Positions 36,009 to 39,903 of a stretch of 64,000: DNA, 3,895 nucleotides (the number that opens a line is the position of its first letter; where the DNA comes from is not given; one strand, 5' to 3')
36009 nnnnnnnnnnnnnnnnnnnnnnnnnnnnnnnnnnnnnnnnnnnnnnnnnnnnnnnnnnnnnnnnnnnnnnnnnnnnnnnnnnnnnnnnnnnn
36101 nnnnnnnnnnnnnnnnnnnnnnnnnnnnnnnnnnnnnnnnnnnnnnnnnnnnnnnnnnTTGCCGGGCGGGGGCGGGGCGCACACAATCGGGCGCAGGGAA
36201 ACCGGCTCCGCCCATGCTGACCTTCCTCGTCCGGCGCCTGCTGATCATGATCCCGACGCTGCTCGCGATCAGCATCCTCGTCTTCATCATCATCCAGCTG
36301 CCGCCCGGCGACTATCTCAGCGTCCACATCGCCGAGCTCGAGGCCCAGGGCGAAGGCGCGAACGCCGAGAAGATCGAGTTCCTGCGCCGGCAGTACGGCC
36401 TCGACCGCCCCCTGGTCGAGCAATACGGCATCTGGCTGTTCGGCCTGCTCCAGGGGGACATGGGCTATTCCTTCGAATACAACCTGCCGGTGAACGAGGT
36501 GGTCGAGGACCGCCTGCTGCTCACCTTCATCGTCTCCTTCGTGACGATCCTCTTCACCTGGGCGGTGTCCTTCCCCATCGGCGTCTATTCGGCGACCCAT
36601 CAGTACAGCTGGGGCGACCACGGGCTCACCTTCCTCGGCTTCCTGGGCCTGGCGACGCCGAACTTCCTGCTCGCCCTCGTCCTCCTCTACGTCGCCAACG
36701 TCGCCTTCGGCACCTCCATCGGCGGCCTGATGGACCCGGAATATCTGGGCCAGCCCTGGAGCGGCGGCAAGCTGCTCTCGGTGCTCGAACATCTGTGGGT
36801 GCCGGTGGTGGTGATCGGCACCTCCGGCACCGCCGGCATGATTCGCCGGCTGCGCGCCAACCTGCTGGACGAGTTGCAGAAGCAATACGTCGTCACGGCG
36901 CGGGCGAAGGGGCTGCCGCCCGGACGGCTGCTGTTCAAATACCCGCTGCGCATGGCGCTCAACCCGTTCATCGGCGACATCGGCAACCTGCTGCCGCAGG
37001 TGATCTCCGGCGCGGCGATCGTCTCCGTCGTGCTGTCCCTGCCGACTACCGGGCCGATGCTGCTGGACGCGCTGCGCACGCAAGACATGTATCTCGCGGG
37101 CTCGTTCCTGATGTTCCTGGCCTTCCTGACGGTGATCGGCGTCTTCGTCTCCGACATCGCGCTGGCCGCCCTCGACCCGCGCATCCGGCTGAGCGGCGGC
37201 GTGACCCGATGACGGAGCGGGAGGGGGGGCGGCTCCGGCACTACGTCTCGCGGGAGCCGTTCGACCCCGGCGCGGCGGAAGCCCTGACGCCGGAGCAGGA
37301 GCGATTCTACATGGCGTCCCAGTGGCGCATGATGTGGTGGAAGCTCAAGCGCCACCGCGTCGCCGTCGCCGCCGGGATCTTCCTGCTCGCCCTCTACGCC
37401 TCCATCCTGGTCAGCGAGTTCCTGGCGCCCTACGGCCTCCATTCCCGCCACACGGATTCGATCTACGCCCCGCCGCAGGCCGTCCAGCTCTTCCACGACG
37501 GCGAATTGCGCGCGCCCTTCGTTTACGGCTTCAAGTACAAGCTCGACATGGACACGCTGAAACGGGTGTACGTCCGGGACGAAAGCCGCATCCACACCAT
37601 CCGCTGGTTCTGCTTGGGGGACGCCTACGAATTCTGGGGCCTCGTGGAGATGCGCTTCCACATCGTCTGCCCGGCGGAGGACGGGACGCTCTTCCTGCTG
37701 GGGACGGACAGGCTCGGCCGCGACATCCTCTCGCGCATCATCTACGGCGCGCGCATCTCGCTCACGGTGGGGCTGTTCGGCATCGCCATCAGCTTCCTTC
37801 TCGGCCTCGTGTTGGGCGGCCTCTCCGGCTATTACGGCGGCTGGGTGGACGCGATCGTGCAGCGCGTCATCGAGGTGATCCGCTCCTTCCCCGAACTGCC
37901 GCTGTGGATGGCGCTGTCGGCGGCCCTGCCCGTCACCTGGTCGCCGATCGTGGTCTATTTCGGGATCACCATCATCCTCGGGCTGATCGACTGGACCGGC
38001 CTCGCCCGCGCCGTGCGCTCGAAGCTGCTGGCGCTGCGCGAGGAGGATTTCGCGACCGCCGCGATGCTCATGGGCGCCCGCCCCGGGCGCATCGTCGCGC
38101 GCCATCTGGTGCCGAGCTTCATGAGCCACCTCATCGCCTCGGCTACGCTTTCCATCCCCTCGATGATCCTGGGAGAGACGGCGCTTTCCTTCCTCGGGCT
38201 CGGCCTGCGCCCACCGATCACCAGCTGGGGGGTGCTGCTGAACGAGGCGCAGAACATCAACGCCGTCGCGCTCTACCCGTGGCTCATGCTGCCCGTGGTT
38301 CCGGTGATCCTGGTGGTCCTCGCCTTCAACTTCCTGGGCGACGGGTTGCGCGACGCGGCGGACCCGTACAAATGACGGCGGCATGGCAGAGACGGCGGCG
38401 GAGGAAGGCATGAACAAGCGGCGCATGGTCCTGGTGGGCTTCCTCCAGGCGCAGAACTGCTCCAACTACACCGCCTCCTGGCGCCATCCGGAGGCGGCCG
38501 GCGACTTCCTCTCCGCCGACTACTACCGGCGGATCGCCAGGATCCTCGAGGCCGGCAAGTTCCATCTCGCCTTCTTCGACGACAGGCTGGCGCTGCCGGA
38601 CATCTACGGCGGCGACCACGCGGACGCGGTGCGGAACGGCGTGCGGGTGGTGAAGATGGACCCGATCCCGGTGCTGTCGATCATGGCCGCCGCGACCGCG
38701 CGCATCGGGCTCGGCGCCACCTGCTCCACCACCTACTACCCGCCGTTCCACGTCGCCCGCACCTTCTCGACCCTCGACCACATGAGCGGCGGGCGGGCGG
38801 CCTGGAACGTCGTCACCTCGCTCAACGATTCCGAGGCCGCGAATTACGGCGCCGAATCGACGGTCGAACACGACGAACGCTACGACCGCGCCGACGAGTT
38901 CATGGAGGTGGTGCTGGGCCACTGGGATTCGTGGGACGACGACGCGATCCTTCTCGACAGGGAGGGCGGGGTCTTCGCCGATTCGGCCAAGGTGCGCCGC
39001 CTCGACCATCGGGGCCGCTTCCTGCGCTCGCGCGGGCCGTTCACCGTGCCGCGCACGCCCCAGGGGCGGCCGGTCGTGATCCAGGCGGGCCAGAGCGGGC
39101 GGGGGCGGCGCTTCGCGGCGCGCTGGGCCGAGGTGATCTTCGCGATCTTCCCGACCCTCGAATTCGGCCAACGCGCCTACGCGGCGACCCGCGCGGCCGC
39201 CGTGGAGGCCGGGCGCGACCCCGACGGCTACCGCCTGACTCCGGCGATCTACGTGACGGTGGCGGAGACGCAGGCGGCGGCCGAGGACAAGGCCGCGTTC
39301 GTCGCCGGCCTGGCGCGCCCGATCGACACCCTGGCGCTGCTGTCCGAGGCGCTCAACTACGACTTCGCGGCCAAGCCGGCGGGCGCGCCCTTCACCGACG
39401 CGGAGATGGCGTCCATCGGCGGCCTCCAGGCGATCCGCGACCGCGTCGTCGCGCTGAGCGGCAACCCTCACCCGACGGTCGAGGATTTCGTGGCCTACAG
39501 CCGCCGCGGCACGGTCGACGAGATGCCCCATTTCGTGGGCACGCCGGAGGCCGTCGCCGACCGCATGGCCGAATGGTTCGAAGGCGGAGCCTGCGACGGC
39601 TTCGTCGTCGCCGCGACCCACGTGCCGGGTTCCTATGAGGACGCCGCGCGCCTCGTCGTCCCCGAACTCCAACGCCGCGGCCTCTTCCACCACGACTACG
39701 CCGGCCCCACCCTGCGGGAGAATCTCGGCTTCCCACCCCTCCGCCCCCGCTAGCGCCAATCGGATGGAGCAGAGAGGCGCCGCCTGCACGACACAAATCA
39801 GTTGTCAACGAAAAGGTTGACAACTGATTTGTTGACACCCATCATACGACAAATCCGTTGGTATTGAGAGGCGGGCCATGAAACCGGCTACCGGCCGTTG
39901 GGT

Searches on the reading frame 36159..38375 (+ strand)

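Call 16: search_protein_families(library=pfam, proteins=[window:36159-38375:+], max_evalue=0.001)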
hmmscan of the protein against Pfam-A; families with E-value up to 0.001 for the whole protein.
window:36159-38375:+ (738 aa): 2 families
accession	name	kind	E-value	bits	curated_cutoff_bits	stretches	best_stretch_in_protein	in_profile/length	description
PF00528.27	BPD_transp_1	-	4.1e-26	92.3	26.4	1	549-736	1-180/184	Binding-protein-dependent transport system inner membrane component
PF12911.12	OppC_N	-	6e-12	45.7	23.9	1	387-439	1-53/53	N-terminal TM domain of oligopeptide transport permease C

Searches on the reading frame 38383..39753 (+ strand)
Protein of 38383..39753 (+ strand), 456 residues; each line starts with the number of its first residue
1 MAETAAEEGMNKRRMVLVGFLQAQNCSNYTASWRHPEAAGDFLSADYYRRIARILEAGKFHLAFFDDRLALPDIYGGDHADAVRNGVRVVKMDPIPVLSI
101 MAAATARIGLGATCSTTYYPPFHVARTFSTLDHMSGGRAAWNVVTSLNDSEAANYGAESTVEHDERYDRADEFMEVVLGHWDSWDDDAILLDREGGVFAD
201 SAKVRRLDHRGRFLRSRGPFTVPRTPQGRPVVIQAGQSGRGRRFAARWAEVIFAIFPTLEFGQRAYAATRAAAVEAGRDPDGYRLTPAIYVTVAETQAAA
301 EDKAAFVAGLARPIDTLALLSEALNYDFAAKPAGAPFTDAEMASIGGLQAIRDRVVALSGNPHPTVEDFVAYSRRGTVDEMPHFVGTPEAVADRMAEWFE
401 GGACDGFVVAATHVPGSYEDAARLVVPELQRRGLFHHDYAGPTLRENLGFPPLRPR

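Call 16: search_protein_families(library=pfam, proteins=[window:38383-39753:+], max_evalue=0.001)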
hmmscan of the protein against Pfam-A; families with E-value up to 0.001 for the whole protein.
window:38383-39753:+ (456 aa): 1 family
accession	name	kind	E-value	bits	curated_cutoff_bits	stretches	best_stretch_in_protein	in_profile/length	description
PF00296.26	Bac_luciferase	-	1.4e-46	159.7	27.9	1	38-403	19-312/314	Luciferase-like monooxygenase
